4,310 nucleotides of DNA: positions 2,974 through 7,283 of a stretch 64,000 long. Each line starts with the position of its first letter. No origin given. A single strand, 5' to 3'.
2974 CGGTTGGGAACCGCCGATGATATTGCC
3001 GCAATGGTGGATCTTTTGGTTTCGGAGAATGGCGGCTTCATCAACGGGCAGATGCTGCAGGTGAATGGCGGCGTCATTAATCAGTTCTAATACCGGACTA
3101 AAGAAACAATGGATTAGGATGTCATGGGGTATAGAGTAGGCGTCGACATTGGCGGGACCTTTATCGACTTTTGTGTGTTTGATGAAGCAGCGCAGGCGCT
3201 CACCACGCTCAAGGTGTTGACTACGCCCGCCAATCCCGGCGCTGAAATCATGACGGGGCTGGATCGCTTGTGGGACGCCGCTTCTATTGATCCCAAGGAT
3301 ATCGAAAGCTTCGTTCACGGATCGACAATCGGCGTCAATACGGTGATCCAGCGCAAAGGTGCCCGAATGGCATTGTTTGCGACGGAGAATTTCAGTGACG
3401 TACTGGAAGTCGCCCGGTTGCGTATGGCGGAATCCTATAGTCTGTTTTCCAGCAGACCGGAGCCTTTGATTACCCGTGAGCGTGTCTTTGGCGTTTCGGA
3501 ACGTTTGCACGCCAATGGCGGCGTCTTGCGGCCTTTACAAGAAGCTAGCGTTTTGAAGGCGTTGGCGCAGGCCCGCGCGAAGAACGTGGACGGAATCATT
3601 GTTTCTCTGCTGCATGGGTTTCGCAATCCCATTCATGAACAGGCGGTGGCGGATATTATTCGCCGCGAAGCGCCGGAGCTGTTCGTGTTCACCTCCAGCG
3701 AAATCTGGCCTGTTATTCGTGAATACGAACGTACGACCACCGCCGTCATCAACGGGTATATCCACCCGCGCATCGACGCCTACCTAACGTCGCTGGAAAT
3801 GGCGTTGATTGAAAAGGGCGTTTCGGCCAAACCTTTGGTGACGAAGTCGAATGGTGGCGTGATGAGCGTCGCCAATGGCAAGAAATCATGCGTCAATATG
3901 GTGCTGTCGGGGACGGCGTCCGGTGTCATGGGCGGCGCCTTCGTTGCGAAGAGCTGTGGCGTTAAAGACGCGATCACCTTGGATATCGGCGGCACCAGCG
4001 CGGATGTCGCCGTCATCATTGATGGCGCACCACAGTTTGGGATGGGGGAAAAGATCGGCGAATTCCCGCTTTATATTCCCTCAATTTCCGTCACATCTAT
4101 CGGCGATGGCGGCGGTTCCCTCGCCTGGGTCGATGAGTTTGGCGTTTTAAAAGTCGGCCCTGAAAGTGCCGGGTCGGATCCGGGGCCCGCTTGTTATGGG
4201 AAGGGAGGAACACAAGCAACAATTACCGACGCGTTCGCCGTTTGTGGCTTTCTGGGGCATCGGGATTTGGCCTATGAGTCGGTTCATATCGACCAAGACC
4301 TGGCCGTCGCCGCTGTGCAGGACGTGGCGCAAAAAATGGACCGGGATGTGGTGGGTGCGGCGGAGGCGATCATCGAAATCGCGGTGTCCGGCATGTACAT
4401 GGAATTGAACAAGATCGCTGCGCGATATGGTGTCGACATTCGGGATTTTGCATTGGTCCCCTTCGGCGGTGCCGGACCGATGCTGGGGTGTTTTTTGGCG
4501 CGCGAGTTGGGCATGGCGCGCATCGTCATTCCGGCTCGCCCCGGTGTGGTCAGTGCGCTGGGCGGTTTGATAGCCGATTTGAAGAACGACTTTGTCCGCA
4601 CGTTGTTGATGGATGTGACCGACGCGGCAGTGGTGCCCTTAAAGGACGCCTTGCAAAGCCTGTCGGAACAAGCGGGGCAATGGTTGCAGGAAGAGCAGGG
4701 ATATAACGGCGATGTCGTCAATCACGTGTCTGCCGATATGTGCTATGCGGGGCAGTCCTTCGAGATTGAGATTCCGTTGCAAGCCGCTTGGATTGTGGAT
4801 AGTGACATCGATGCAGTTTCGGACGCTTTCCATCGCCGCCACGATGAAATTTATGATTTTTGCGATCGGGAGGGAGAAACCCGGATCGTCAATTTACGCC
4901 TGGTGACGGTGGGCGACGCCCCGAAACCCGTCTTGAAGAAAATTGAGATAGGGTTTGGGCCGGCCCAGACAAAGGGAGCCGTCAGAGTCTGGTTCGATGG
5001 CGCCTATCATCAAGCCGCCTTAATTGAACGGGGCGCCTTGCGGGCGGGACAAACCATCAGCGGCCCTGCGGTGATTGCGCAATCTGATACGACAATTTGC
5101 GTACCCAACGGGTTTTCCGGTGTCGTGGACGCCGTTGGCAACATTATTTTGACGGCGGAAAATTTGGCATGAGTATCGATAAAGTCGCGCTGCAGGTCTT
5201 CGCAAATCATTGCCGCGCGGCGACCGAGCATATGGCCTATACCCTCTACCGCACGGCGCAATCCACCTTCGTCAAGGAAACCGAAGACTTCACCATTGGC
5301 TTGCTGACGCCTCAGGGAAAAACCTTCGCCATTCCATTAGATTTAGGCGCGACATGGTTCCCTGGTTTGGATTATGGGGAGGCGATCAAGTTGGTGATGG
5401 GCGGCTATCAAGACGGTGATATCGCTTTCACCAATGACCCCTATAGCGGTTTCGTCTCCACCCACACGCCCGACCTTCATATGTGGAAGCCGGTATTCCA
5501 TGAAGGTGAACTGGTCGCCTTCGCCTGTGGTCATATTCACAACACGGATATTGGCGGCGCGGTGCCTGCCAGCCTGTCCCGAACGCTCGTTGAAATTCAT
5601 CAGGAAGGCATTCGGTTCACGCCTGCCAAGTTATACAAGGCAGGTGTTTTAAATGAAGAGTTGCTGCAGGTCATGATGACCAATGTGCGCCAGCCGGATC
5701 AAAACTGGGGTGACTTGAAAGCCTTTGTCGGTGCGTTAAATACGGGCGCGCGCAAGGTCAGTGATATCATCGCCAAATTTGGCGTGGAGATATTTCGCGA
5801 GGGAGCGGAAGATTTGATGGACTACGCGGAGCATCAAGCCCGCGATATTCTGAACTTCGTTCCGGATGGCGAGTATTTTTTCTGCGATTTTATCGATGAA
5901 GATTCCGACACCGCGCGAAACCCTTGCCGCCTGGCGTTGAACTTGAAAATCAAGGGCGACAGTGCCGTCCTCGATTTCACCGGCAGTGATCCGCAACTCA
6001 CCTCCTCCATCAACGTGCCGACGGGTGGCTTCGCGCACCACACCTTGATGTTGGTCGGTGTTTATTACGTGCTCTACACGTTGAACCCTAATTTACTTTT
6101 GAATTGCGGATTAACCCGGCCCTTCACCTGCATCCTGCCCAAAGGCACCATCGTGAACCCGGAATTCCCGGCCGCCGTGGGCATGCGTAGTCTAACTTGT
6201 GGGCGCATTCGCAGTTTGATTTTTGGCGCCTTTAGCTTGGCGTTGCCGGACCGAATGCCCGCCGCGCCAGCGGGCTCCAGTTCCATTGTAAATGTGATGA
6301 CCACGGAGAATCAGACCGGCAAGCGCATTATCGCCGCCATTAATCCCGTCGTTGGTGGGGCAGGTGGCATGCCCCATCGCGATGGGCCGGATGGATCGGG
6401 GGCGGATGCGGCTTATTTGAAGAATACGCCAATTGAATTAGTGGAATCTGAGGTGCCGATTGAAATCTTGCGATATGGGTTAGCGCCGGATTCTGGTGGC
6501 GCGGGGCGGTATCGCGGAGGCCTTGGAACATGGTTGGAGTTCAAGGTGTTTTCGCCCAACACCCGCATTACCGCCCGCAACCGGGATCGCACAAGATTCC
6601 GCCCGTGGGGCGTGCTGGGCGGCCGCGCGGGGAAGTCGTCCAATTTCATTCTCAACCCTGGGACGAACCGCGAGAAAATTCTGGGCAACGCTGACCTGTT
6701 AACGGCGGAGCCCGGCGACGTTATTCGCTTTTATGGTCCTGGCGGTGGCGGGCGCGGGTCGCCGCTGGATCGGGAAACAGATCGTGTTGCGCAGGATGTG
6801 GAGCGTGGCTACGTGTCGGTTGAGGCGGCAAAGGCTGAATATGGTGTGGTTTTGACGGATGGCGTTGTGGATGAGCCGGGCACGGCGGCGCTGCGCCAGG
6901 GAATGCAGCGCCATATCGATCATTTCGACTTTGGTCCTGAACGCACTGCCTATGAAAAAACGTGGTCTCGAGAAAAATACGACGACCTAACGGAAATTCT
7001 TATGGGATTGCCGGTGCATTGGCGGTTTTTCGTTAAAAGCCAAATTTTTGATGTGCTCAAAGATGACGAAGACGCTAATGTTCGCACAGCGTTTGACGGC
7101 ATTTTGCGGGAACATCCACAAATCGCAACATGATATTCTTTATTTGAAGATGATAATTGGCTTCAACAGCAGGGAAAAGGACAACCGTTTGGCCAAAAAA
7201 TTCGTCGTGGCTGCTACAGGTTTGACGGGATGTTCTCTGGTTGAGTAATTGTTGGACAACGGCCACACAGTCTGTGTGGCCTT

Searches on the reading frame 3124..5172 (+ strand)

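Call 8: search_protein_families(library=pfam, proteins=[window:3124-5172:+])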
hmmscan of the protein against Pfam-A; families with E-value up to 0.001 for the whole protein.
window:3124-5172:+ (682 aa): 4 families
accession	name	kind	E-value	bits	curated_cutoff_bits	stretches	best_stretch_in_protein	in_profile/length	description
PF01968.24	Hydantoinase_A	-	1.3e-77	261.3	22.9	1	203-489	1-290/291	Hydantoinase/oxoprolinase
PF05378.19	Hydant_A_N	-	2.3e-46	158.2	25.2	1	4-182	1-175/176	Hydantoinase/oxoprolinase N-terminal region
PF19278.4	Hydant_A_C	-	8.9e-18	64.8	21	1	501-670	9-184/193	Hydantoinase/oxoprolinase C-terminal domain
PF01869.26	BcrAD_BadFG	-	4.8e-05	23.5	31.5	0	5-67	1-69/271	BadF/BadG/BcrA/BcrD ATPase family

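Call 59: search_protein_families(library=ncbifam, proteins=[window:3124-5172:+], max_evalue=1e-20)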
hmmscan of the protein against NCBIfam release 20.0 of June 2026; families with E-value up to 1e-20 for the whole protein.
window:3124-5172:+ (682 aa): 3 families
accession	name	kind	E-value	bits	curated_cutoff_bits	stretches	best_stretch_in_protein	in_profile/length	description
NF050156.1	CapLactmsAlpCapA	equivalog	2.4e-139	465.7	1000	1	3-678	1-687/689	caprolactamase subunit alpha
NF042975.2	AcphenoCarb_ApcC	equivalog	2.3e-72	244.3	1500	1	5-670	11-703/733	acetophenone carboxylase subunit gamma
NF042960.1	AcphenoCarb_ApcA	equivalog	6.5e-61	206.4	1250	1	4-677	3-656/658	acetophenone carboxylase subunit alpha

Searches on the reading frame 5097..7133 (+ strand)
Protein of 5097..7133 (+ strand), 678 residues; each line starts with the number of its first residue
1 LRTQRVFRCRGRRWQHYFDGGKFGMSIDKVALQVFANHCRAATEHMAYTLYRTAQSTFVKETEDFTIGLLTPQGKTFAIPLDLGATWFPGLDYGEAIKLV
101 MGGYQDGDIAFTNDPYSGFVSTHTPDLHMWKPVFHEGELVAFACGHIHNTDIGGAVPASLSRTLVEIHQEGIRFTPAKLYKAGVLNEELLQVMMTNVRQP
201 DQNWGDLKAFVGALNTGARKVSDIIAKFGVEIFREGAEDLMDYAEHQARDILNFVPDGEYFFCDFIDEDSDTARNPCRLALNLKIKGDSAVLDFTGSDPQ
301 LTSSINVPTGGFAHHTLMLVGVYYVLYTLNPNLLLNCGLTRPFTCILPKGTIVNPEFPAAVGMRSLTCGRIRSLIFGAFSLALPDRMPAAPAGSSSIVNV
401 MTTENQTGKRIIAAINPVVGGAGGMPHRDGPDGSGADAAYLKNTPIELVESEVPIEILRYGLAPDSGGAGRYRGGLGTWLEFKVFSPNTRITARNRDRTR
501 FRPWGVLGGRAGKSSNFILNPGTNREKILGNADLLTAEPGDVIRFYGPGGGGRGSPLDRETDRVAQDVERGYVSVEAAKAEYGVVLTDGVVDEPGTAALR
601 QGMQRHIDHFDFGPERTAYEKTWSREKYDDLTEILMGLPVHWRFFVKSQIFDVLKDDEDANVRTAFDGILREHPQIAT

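Call 8: search_protein_families(library=pfam, proteins=[window:5097-7133:+])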
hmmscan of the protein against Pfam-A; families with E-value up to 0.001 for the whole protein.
window:5097-7133:+ (678 aa): 1 family
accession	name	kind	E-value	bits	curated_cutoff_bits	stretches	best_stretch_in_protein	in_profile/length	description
PF02538.19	Hydantoinase_B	-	4.4e-139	464.7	26.8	1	28-556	1-519/519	Hydantoinase B/oxoprolinase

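Call 59: search_protein_families(library=ncbifam, proteins=[window:5097-7133:+], max_evalue=1e-20)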
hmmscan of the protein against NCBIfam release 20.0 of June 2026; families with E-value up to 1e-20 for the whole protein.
window:5097-7133:+ (678 aa): 2 families
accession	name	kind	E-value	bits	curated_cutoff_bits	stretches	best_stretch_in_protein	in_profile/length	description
NF050157.1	CapLactmsBetCapB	equivalog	8.8e-81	271.9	1000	1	27-598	1-573/577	caprolactamase subunit beta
NF042976.1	AcphenoCarb_ApcD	equivalog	5.7e-36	124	1500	1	103-479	107-484/685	acetophenone carboxylase subunit delta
